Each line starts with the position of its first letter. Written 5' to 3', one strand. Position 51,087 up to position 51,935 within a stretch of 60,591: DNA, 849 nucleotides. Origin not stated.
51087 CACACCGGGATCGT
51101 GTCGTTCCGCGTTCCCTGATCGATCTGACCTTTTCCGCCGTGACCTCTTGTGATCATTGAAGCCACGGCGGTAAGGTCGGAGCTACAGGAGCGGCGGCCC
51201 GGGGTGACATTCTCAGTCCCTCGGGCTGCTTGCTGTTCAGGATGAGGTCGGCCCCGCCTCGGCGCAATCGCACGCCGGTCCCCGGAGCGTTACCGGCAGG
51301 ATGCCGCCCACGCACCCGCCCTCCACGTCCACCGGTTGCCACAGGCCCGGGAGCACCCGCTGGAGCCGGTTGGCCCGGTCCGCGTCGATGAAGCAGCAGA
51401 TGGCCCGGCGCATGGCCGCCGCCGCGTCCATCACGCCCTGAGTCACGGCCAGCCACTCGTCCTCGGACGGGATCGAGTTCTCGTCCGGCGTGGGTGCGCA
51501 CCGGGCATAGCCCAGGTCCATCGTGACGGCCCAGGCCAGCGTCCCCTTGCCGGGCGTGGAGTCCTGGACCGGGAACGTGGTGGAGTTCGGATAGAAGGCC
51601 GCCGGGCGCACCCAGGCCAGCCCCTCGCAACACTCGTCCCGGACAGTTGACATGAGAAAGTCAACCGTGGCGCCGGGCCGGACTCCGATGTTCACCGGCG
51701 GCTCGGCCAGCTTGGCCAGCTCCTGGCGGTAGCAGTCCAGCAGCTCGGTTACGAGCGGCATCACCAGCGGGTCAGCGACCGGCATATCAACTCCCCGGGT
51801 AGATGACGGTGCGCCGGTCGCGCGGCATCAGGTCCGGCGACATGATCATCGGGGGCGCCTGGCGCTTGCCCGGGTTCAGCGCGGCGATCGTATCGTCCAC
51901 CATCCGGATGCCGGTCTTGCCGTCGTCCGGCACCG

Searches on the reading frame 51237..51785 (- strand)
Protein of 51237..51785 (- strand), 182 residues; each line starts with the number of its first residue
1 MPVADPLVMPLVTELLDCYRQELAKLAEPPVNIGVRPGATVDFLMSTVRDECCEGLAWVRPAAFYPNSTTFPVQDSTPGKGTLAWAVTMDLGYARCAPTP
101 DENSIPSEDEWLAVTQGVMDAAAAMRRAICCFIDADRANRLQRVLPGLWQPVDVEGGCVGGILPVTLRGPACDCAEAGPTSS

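Call 36: search_protein_families(library=phrogs, proteins=[window:51237-51785:-], max_evalue=0.00001)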
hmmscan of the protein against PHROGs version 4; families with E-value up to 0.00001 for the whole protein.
window:51237-51785:- (182 aa): 1 family
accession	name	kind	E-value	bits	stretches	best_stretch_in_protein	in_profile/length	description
phrog_810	-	unknown function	1.8e-29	103.9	1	7-165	3-176/180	-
